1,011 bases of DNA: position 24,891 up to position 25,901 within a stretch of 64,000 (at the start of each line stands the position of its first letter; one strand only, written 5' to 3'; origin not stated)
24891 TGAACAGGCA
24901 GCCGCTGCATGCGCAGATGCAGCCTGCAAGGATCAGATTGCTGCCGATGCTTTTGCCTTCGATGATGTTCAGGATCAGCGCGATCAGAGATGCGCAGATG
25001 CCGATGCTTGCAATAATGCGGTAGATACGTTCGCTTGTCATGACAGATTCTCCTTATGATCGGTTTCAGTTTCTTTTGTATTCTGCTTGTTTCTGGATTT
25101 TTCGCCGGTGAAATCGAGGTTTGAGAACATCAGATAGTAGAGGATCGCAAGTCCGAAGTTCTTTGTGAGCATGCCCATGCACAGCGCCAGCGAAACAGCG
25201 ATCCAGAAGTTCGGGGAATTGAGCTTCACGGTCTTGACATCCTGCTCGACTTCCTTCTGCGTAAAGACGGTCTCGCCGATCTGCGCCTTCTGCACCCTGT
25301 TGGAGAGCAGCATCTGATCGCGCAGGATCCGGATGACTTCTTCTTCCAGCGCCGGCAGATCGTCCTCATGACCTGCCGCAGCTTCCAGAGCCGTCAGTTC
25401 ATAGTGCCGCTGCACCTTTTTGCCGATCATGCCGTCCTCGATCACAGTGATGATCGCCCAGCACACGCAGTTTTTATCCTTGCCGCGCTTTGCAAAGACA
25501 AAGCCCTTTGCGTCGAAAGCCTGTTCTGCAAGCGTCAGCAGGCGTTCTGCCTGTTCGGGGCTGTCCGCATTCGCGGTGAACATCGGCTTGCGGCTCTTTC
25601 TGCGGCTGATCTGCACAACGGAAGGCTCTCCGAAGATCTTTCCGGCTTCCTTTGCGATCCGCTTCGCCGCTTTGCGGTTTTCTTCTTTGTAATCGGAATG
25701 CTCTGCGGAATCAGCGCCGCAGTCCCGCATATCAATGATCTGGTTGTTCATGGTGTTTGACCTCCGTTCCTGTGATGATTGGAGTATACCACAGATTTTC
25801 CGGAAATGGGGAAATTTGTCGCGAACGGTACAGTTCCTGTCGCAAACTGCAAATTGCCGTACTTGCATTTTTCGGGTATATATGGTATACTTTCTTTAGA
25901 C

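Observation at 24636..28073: AgrC/LytTR-type two-component system lacking any peptide-signal genes, divergent from an operon of three uncharacterised membrane proteins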

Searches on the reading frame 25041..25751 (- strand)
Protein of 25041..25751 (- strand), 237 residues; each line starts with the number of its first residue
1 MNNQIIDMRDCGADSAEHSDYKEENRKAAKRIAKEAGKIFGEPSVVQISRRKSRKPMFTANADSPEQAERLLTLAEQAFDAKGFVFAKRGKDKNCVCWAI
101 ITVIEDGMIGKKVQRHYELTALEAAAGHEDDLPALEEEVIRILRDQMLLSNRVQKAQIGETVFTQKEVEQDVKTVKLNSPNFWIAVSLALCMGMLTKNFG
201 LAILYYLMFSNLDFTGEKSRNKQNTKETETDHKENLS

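Call 3: search_protein_families(library=pfam, max_evalue=1, proteins=[window:25041-25751:-])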
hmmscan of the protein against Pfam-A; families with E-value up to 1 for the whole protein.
seq(237 aa): 1 family
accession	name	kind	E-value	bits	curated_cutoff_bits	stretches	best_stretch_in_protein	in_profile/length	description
PF14342.11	DUF4396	-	0.099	13.5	27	1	174-196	105-127/141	Domain of unknown function (DUF4396)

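Call 4: search_protein_families(library=ncbifam, max_evalue=1, proteins=[window:25041-25751:-])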
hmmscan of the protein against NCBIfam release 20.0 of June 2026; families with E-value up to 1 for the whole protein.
seq(237 aa): 2 families
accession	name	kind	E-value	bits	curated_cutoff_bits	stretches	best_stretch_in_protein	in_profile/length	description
NF001824.0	PRK00558.1-5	equivalog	0.016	13.6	451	1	99-158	433-491/652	excinuclease ABC subunit UvrC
NF043074.1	MMSYN1_0196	equivalog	0.02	14.2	350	1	175-210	97-132/277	spermidine/putrescine ABC transporter permease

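Call 7: find_homologous_proteins(query=window:25041-25751:-, max_evalue=0.01)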
Query seq(237 aa) (237 aa): 2 proteins with E <= 0.01 among 1188 candidates.
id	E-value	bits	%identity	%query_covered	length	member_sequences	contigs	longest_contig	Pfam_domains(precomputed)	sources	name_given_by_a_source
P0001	3.3e-149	512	98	100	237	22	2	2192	-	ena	-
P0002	3.0e-65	238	56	81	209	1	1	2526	-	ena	-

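Call 9: find_encoding_contigs(protein=P0002, flank=10000)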
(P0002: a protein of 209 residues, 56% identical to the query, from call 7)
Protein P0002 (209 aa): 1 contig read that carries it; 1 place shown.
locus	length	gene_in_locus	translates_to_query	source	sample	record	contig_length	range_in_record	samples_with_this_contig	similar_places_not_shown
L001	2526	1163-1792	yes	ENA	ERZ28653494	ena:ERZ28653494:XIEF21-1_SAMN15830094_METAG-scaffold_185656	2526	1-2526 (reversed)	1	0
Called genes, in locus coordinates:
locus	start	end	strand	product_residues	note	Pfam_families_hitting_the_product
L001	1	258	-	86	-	?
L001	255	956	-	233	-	PF00072:Response_reg, PF04397:LytTR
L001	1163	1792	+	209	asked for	-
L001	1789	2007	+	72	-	-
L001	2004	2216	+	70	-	-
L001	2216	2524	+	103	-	?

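Call 10: find_encoding_contigs(protein=P0001, flank=10000)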
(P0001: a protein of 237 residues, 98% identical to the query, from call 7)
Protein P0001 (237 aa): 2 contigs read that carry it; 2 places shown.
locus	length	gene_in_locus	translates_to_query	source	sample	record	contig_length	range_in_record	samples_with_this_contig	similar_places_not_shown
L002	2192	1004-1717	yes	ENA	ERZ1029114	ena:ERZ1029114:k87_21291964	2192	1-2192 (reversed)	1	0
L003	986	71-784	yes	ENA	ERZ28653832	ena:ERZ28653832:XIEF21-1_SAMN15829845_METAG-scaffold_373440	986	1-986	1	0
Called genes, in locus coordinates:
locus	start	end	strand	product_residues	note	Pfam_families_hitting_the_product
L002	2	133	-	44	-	?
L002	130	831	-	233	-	PF00072:Response_reg, PF04397:LytTR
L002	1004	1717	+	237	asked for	-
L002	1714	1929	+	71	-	-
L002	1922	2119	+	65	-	-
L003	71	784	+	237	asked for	-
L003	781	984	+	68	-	?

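Call 21: find_related_loci(query=A1, collection=genome_contigs, flank=10000)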
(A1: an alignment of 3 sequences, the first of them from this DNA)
Query A1 (237 aa) in genome_contigs; peptide patterns used: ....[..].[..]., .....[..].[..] (x = any residue, [..] = any of these).
144 stretches matched a pattern, but none encodes a relative of the query by tblastn (E <= 1e-3).

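Call 22: search_protein_representatives(alignment_id=A1)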
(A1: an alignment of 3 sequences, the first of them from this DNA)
Query: 3 sequences, 237 profile positions. Proteins with E-value up to 0.001 (for the whole library): 11; up to 1e-10: 6; up to 1e-30: 5. The best 11 are listed.
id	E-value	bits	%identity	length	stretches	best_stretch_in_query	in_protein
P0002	1.8e-113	394.1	-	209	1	33-231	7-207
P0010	3.1e-52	193.7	-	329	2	38-224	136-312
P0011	1.8e-47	178.1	-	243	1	4-210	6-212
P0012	4.4e-44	167.0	-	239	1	3-216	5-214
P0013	4.9e-32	127.6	-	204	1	40-225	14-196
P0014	1.8e-29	119.2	-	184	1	65-226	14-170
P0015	1.1e-10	57.7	-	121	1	114-209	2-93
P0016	2.0e-05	40.5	-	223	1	27-228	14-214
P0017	1.4e-04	37.7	-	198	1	47-221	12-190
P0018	6.0e-04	35.7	-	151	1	48-179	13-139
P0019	8.6e-04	35.1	-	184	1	46-230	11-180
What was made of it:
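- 25038..25751 (-): Protein A, 237 aa. It founds a rare, unannotated family. It has a variable N-terminus with an IIDMRD motif, a cytoplasmic alpha/beta domain (about residues 45-165) that models as GNAT-like, and a C-terminal two-helix membrane hairpin (180-212) followed by a charged tail. Only 11 representatives among 1.84 billion proteins (call 22).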

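Call 24: predict_structure(alignment_id=A1)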
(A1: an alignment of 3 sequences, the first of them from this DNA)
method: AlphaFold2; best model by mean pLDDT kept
length: 237 residues; sequences in the alignment: 3
mean_pLDDT: 45.1   pTM: 0.33
mean pLDDT of the five models: 45.1, 37.6, 37.6, 37.5, 34.7
residues with pLDDT >= 90: 0; 70-90: 2; 50-70: 90; < 50: 145
segments of 3 or more residues with pLDDT < 50: 1-64, 81-99, 101-104, 106-110, 116-129, 173-179, 208-237
pLDDT, mean of each block of 10 residues (from residue 1): 26 33 43 37 36 37 51 53 44 47 46 46 39 57 59 60 67 47 56 56 50 32 27 28
secondary structure, 60 per line:
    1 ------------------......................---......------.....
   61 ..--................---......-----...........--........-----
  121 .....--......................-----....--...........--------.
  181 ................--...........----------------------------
elements in order: H19-40 E44-49 E56-62 H65-80 E84-89 E95-105 E108-115 H121-125 H128-149 E155-158 E161-164 H165-171 H180-196 H199-209
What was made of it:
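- Tried and rejected: AlphaFold2 with three sequences was unusable, at pLDDT 45 (call 24).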

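Call 26: find_encoding_contigs(protein=P0011, flank=10000)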
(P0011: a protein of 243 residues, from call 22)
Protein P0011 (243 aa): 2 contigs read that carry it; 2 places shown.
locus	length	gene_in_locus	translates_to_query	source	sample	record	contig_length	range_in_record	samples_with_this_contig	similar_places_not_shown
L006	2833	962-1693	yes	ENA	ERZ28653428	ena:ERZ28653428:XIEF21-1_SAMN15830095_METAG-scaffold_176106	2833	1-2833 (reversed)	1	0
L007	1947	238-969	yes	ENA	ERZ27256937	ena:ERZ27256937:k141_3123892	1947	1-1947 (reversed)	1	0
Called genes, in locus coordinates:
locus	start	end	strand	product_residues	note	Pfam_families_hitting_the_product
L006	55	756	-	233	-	PF00072:Response_reg, PF04397:LytTR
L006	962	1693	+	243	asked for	-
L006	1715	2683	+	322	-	PF01435:Peptidase_M48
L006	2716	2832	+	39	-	?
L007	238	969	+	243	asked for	-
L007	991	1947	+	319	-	?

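Call 27: find_homologous_proteins(query=A3, max_evalue=0.01)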
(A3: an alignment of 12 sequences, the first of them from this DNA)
Query A3 (12 sequences) (237 aa, profile of the alignment): 10 proteins with E <= 0.01 among 8000 candidates.
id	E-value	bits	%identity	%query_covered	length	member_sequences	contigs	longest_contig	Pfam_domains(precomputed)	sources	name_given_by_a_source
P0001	1.2e-73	265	98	100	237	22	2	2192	-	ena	-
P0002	1.3e-71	258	56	81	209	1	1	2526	-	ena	-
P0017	3.1e-56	208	23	76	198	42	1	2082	-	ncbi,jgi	jgi:hypothetical protein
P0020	8.9e-56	206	23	77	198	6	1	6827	-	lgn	-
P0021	1.9e-52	196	23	77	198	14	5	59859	-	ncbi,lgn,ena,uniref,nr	ncbi:hypothetical protein [uncultured Ruminococcus sp.]|uniref:hypothetical protein n=1 Tax=uncultur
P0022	2.1e-52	195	24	80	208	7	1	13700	-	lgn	-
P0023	7.0e-51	190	22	72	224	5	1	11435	-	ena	-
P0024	1.9e-50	189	24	72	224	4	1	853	-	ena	-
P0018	1.7e-49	186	26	57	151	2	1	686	-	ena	-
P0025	6.5e-39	151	25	73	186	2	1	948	-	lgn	-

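Call 28: find_encoding_contigs(protein=P0021, flank=8000, max_places=3)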
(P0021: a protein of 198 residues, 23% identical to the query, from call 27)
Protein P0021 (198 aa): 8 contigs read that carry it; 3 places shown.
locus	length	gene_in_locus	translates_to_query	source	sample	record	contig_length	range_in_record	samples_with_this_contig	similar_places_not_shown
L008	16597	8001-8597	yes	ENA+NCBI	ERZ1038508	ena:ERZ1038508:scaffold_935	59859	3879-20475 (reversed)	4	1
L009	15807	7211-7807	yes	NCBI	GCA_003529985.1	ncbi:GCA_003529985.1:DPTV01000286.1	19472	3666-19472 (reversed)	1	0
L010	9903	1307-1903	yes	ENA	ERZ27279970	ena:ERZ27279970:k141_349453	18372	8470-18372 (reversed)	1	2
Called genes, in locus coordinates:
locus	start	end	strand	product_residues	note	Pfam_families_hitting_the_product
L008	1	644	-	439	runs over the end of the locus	PF01841:Transglut_core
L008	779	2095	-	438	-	PF01595:CNNM, PF00571:CBS (weak), PF03471:CorC_HlyC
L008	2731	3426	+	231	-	PF00072:Response_reg, PF00486:Trans_reg_C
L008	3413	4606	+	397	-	PF00512:HisKA, PF02518:HATPase_c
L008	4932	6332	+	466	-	PF00209:SNF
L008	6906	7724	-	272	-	PF02311:AraC_binding, PF07883:Cupin_2, PF00165:HTH_AraC (weak), PF12833:HTH_18, PF00165:HTH_AraC (weak)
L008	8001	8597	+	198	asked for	-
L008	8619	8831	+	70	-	PF12844:HTH_19 (weak), PF13560:HTH_31, PF01381:HTH_3, PF13443:HTH_26 (weak)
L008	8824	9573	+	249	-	PF11368:DUF3169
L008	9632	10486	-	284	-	PF04536:TPM_phosphatase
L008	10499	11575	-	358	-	-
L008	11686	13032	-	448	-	PF13421:Band_7_1, PF01145:Band_7 (weak)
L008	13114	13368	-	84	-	-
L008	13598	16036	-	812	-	PF00069:Pkinase, PF07714:PK_Tyr_Ser-Thr, PF14531:Kinase-like (weak), PF00130:C1_1 (faint), PF08239:SH3_3 (weak)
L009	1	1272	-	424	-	PF01595:CNNM, PF00571:CBS (weak), PF03471:CorC_HlyC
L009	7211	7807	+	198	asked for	-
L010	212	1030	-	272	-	PF02311:AraC_binding, PF07883:Cupin_2, PF00165:HTH_AraC (weak), PF12833:HTH_18, PF00165:HTH_AraC (weak)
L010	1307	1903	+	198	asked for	-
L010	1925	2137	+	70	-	PF12844:HTH_19 (weak), PF13560:HTH_31, PF01381:HTH_3, PF13443:HTH_26 (weak)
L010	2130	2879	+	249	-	PF11368:DUF3169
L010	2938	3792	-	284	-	PF04536:TPM_phosphatase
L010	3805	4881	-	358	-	-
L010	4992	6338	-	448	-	PF13421:Band_7_1, PF01145:Band_7 (weak)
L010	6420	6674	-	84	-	-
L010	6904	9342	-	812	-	PF00069:Pkinase, PF07714:PK_Tyr_Ser-Thr, PF14531:Kinase-like (weak), PF00130:C1_1 (faint), PF08239:SH3_3 (weak)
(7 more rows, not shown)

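Call 29: find_encoding_contigs(protein=P0012, flank=8000, max_places=3)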
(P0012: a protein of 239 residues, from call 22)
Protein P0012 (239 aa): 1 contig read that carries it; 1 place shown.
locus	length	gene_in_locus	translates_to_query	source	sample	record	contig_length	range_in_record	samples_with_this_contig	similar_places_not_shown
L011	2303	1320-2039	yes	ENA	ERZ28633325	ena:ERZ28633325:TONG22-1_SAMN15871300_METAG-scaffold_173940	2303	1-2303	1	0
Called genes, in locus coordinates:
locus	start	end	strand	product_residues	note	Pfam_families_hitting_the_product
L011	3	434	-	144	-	?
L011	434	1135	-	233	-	PF00072:Response_reg, PF04397:LytTR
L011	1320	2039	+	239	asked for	-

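Call 30: find_encoding_contigs(protein=P0013, flank=8000, max_places=3)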
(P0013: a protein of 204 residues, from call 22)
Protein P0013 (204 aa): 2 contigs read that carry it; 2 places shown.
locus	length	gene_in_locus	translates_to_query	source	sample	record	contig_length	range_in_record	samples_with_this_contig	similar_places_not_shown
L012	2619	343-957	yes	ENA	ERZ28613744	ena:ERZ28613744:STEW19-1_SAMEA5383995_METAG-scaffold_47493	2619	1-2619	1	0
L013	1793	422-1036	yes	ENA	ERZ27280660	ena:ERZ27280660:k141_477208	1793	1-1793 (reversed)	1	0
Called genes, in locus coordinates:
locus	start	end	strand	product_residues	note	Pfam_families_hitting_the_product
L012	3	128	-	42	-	?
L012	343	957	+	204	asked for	-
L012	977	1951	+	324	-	PF01435:Peptidase_M48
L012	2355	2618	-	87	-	?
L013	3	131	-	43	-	?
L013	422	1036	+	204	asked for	-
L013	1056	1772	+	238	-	-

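Call 39: find_related_loci(query=A5, collection=metagenome_contigs, flank=10000)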
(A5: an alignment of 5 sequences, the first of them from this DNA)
Query A5 (237 aa) in metagenome_contigs; peptide patterns used: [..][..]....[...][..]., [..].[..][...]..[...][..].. (x = any residue, [..] = any of these).
582 stretches matched a pattern, but none encodes a relative of the query by tblastn (E <= 1e-3).
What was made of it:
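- Tried and rejected: Neither the GTDB genomes nor the JGI metagenomes returned a confirmed relative (calls 21, 39).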

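Call 40: predict_structure(alignment_id=A4)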
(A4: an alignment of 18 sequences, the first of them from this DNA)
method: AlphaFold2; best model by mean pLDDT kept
length: 237 residues; sequences in the alignment: 18
mean_pLDDT: 63.6   pTM: 0.48
mean pLDDT of the five models: 63.6, 61.0, 60.5, 60.3, 59.4
residues with pLDDT >= 90: 0; 70-90: 102; 50-70: 79; < 50: 56
segments of 3 or more residues with pLDDT < 50: 1-18, 36-42, 171-175, 213-237
pLDDT, mean of each block of 10 residues (from residue 1): 42 46 58 48 68 82 83 85 82 82 74 72 78 74 64 60 56 52 70 69 65 42 32 31
secondary structure, 60 per line:
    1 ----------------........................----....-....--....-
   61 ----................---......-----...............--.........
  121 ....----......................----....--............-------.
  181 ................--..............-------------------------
elements in order: H17-40 E45-48 H50-53 H56-59 H65-80 E84-89 E95-109 E112-124 H129-150 E155-158 E161-164 H165-172 H180-196 H199-212
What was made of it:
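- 25038..25751 (-): AlphaFold2 model with core pLDDT about 75-85 (call 40).
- On GNAT acyl-CoA N-acyltransferases (for protein A): They rest on a model with mean pLDDT 64 (call 40).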

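Call 42: search_protein_families(library=pfam, max_evalue=0.1, proteins=[L006:1715-2683:+])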
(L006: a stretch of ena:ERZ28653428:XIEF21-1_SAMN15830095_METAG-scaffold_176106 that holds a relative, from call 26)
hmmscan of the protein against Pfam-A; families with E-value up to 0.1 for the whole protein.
L006:1715-2683:+ (322 aa): 3 families
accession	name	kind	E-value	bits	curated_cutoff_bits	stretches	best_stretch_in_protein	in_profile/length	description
PF01435.24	Peptidase_M48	-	2.8e-19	70.1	20.3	2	136-219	2-82/186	Peptidase family M48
PF05569.17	Peptidase_M56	-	0.0056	16.3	31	1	30-219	32-210/296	BlaR1 peptidase M56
PF07099.16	DUF1361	-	0.0084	16.4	25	0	146-195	16-59/169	Protein of unknown function (DUF1361)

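Call 44: fold_search(model_id=the predicted structure, library=pdb)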
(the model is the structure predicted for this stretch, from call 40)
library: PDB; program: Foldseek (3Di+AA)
matches with E <= 10: 900; with E <= 0.001: 14
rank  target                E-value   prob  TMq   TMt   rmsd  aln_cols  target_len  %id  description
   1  4yfj_A                3.6e-04  1.00  0.29  0.43   8.6       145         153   14  Crystal structure of aminoglycoside acetyltransferase AAC(3)-Ib (released 2015-03-18)
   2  5xun_B                4.0e-04  1.00  0.36  0.48   5.9       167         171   11  Crystal structure of Y145F mutant of KacT (released 2017-07-19)
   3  4e8o_A                4.3e-04  1.00  0.32  0.47   8.3       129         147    8  Crystal structure of aminoglycoside antibiotic 6'-N-acetyltransferase AAC(6')-Ih from Acinetobacter baumannii (released 2012-04-04)
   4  3i9s_D                4.6e-04  1.00  0.32  0.43   9.4       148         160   10  Structure from the mobile metagenome of V.cholerae. Integron cassette protein VCH_CASS6 (released 2009-08-11)
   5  3n7z_B                4.9e-04  1.00  0.33  0.21   5.5       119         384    9  Crystal structure of acetyltransferase from Bacillus anthracis (released 2010-06-16)
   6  7byy_C                4.9e-04  1.00  0.34  0.44   6.4       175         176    8  Crystal structure of bacterial toxin (released 2020-06-03)
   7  7chd_A                5.2e-04  1.00  0.35  0.46   6.0       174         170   10  AtaT complexed with acetyl-methionyl-tRNAfMet (released 2020-11-04)
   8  6yug_A                5.2e-04  1.00  0.30  0.47   9.6       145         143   12  Crystal structure of C. parvum GNA1 in complex with acetyl-CoA and glucose 6P. (released 2020-09-30)
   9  7chd_E                6.2e-04  1.00  0.38  0.50   5.7       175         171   10  AtaT complexed with acetyl-methionyl-tRNAfMet (released 2020-11-04)
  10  6gtr_A                6.2e-04  1.00  0.38  0.53   5.3       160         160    9  Structure of the AtaT Y144F mutant toxin bound to the C-terminus of the antitoxin AtaR and Acetyl-CoA (released 2019-03-06)
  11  1wk4_A                6.2e-04  1.00  0.29  0.38   7.4       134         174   13  Crystal structure of ttk003001606 (released 2004-11-30)
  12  4yfj_B                6.2e-04  1.00  0.30  0.43   8.5       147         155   14  Crystal structure of aminoglycoside acetyltransferase AAC(3)-Ib (released 2015-03-18)
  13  6gtq_B                6.6e-04  1.00  0.39  0.55   5.0       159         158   11  Structure of the AtaT Y144F mutant toxin bound to the C-terminus of the antitoxin AtaR (released 2019-03-06)
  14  2eui_A                9.0e-04  1.00  0.34  0.49   6.8       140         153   10  Crystal structure of a probable acetyltransferase (released 2005-12-06)
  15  5xun_A                1.0e-03  1.00  0.35  0.46   6.1       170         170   12  Crystal structure of Y145F mutant of KacT (released 2017-07-19)
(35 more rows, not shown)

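Call 60: search_protein_families(library=phrogs, max_evalue=1, proteins=[window:25041-25751:-, P0011, P0013, P0021])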
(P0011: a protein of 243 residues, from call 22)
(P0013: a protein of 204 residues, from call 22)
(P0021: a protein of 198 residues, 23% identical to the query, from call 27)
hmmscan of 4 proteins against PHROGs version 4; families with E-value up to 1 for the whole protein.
seq(237 aa): 0 families

P0011 (243 aa): 0 families

P0013 (204 aa): 0 families

P0021 (198 aa): 2 families
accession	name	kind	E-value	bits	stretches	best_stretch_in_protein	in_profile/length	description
phrog_11645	-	unknown function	0.031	15.2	1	45-74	11-40/62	-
phrog_10161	-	unknown function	0.81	11.1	0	73-100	56-83/96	-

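Call 61: search_protein_families(library=padloc, max_evalue=1, proteins=[window:25041-25751:-, L006:1715-2683:+])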
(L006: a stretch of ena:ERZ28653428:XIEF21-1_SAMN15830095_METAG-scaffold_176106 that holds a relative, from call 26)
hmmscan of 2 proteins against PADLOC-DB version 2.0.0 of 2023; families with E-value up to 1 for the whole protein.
seq(237 aa): 0 families

L006:1715-2683:+ (322 aa): 0 families
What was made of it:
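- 25038..25751 (-): No family hits (calls 3, 4, 60, 61).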

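Call 62: search_solved_structures(query=A4, max_evalue=10)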
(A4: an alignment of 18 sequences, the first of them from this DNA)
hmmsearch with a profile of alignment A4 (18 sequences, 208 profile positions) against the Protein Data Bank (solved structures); distinct sequences matched with E-value up to 10: 4.
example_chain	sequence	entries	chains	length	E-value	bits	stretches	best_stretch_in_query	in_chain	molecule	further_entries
4ikm_A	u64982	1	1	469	0.61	12.6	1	71-150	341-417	Maltose-binding periplasmic protein, Caspase recruitment domain-containing protein 8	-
4n2p_A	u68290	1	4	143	1.6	11.2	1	85-143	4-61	Protein archease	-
4y6c_A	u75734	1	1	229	1.9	10.9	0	82-115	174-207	ANSERINA PUTATIVE KINESIN LIGHT chain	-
4y6w_A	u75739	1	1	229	3.5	10.1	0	82-115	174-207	NaB(AB)3ACb - light chain TPR-like repeats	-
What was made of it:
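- Tried and rejected: The A-family profile against PDB sequences also gave nothing (call 62).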
